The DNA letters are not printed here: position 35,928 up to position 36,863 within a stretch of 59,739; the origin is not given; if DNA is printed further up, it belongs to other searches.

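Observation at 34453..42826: Candidate new defence system: giant UPF1-like helicase + PLD-like nuclease + small protein + AAA+ ATPase in one tight operon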

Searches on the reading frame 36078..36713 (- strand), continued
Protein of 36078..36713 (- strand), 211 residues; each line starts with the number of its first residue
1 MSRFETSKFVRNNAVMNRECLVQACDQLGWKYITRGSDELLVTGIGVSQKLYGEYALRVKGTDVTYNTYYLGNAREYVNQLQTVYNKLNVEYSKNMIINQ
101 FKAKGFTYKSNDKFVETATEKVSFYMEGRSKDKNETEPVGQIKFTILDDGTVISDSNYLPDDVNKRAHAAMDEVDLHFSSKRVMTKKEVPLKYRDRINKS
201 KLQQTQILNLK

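Call 62: find_related_loci(query=A1, collection=viral_contigs, flank=10000)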
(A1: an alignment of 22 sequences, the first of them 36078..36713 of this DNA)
Query A1 (211 aa) in viral_contigs; peptide patterns used: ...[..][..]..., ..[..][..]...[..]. (x = any residue, [..] = any of these).
35 stretches matched a pattern, but none encodes a relative of the query by tblastn (E <= 1e-3).

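Call 65: search_protein_families(library=pfam, proteins=[L019:7771-9999:+, L014:2243-5023:+, L023:6017-8581:+, L016:5389-7581:+, L023:9599-11755:+], max_evalue=0.01)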
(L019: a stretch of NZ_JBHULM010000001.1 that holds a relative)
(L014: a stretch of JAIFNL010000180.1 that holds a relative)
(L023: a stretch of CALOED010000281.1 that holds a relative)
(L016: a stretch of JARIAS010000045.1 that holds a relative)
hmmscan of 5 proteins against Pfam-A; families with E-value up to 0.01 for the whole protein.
L019:7771-9999:+ (742 aa): 1 family
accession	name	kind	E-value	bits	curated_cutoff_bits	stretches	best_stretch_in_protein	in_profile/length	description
PF13638.12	PIN_4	-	5e-20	72.6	21.9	1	597-717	1-131/132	PIN domain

L014:2243-5023:+ (926 aa): 2 families
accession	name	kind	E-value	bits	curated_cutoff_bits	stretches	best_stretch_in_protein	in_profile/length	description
PF13638.12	PIN_4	-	1.8e-24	87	21.9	1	601-722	1-131/132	PIN domain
PF12872.13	OST-HTH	-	3.8e-07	30.3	23.8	1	752-813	9-68/71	OST-HTH/LOTUS domain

L023:6017-8581:+ (854 aa): 1 family
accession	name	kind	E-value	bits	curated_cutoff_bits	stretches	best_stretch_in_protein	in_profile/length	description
PF13638.12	PIN_4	-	2e-19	70.6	21.9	1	695-820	1-132/132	PIN domain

L016:5389-7581:+ (730 aa): 1 family
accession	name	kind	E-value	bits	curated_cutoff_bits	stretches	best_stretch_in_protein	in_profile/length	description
PF13638.12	PIN_4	-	2.6e-22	79.9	21.9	1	595-715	1-131/132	PIN domain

L023:9599-11755:+ (718 aa): 8 families
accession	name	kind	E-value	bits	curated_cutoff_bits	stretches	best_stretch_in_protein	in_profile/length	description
PF01653.23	DNA_ligase_aden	-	2.8e-82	276.5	27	1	98-357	6-253/253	NAD-dependent DNA ligase adenylation domain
PF03120.22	DNA_ligase_OB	-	1.3e-30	105.5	32.9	1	361-437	2-78/79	NAD-dependent DNA ligase OB-fold domain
PF12826.13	HHH_2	-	1.2e-12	48.2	27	1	548-610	1-63/64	Helix-hairpin-helix motif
PF03119.21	DNA_ligase_ZBD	-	2e-09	37.6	25.8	1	446-472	1-27/27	NAD-dependent DNA ligase C4 zinc finger domain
PF00533.33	BRCT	-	2.5e-09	37.7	21.3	1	638-707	6-75/78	BRCA1 C Terminus (BRCT) domain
PF14520.12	HHH_5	-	4.3e-09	37.2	27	1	488-538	6-55/57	Helix-hairpin-helix domain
PF22745.1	Nlig-Ia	-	1.8e-08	35.4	27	1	31-78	3-50/92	DNA ligase-like, N-terminal NAD+-binding domain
PF12738.14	PTCB-BRCT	-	0.004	17.6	22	1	648-701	7-59/63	twin BRCT domain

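Call 80: search_protein_representatives(alignment_id=A3)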
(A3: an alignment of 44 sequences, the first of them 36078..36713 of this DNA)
Query: 44 sequences, 209 profile positions. Proteins with E-value up to 0.001 (for the whole library): 80; up to 1e-10: 58; up to 1e-30: 18. The best 80 are listed.
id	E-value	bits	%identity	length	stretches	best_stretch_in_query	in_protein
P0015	1.2e-113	394.1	-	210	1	1-208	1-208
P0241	7.7e-80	283.6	-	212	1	1-205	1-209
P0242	2.1e-58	213.6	-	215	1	1-198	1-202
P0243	1.6e-53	197.6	-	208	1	1-206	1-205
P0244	9.9e-53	195.0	-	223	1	1-206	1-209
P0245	1.5e-50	187.9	-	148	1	64-206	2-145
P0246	1.4e-46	175.0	-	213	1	1-203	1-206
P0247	2.6e-46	174.1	-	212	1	1-206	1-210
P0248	9.0e-43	162.5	-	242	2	1-109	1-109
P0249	2.9e-42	160.8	-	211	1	1-198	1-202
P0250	2.9e-42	160.8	-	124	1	1-98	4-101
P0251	1.1e-39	152.5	-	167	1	110-208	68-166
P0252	1.6e-39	151.9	-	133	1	1-127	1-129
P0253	2.4e-38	148.1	-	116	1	1-88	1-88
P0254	6.1e-35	136.9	-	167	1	55-205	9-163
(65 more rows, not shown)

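Call 84: search_protein_families(library=pfam, proteins=[L019:4134-6200:+, L016:1644-3800:+], max_evalue=0.1)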
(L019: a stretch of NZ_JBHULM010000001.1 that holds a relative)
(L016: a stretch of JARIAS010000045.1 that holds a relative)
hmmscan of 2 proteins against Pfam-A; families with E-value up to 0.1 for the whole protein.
L019:4134-6200:+ (689 aa): 17 families
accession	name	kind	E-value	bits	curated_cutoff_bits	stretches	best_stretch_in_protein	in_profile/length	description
PF13086.12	AAA_11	-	9.6e-18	65.3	27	1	623-689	2-73/257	AAA domain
PF13245.12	AAA_19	-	1.1e-06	29.3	25.1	1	627-686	1-59/134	AAA domain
PF13604.12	AAA_30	-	7.5e-06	26.2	27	1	623-682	2-60/191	AAA domain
PF00580.27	UvrD-helicase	-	0.00052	20.2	23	1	623-686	1-63/271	UvrD/REP helicase N-terminal domain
PF02562.22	PhoH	-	0.00081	19.4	27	1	627-675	8-56/205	PhoH-like protein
PF04851.21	ResIII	-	0.0032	17.8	22.5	1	623-682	4-67/164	Type III restriction enzyme, res subunit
PF04362.19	Iron_traffic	-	0.0033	17.6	27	0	586-627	15-54/88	Bacterial Fe(2+) trafficking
PF00270.35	DEAD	-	0.0067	16.6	26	1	626-681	3-59/167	DEAD/DEAH box helicase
PF00448.28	SRP54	-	0.0092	16.1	22.7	0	642-674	5-35/196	SRP54-type protein, GTPase domain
PF24883.2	NPHP3_N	-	0.019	15.6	24.8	1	622-662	6-46/164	Nephrocystin 3, N-terminal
PF06745.19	ATPase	-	0.023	14.5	26.6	0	642-677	23-58/231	KaiC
PF25199.1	nSTAND_NTPase5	-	0.027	14.7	34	1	639-678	42-80/145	Novel STAND NTPase 5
PF00910.28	RNA_helicase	-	0.028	15.3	21.5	0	642-668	2-31/105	RNA helicase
PF00004.35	AAA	-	0.045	14.6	21.2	0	643-662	3-22/131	ATPase family associated with various cellular activities (AAA)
PF13191.12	AAA_16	-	0.067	14.1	32.6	0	629-658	10-44/167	AAA ATPase domain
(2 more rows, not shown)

L016:1644-3800:+ (719 aa): 23 families
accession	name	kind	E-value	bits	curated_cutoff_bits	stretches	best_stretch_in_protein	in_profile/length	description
PF13086.12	AAA_11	-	6.6e-19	69.1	27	1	647-715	2-75/257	AAA domain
PF13245.12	AAA_19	-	1.4e-07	32.2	25.1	1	651-718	1-67/134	AAA domain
PF13604.12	AAA_30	-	1.7e-06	28.3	27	1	647-707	2-61/191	AAA domain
PF00580.27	UvrD-helicase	-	1.7e-05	25.1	23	1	647-713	1-66/271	UvrD/REP helicase N-terminal domain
PF04851.21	ResIII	-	0.00019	21.8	22.5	1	647-711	4-72/164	Type III restriction enzyme, res subunit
PF00270.35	DEAD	-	0.00028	21.1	26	1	650-706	3-60/167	DEAD/DEAH box helicase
PF02562.22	PhoH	-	0.00034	20.6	27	1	649-699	6-56/205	PhoH-like protein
PF20720.3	nSTAND3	-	0.00058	20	27.2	1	653-691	8-46/155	Novel STAND NTPase 3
PF25199.1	nSTAND_NTPase5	-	0.0013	19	34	1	662-713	41-91/145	Novel STAND NTPase 5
PF12775.13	AAA_7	-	0.0057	16.6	25.8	1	664-715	35-88/181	P-loop containing dynein motor region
PF07728.20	AAA_5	-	0.0074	16.7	22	1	666-701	3-37/139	AAA domain (dynein-related subfamily)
PF24883.2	NPHP3_N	-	0.0086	16.7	24.8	1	646-691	6-51/164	Nephrocystin 3, N-terminal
PF00004.35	AAA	-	0.016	16.1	21.2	1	666-686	2-22/131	ATPase family associated with various cellular activities (AAA)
PF09848.15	SLFN-g3_helicase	-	0.016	14.9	24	1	664-704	3-45/354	Schlafen group 3, DNA/RNA helicase domain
PF05127.21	NAT10_TcmA_helicase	-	0.031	14.6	22.7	1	667-713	2-47/176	RNA cytidine acetyltransferase NAT10/TcmA, helicase domain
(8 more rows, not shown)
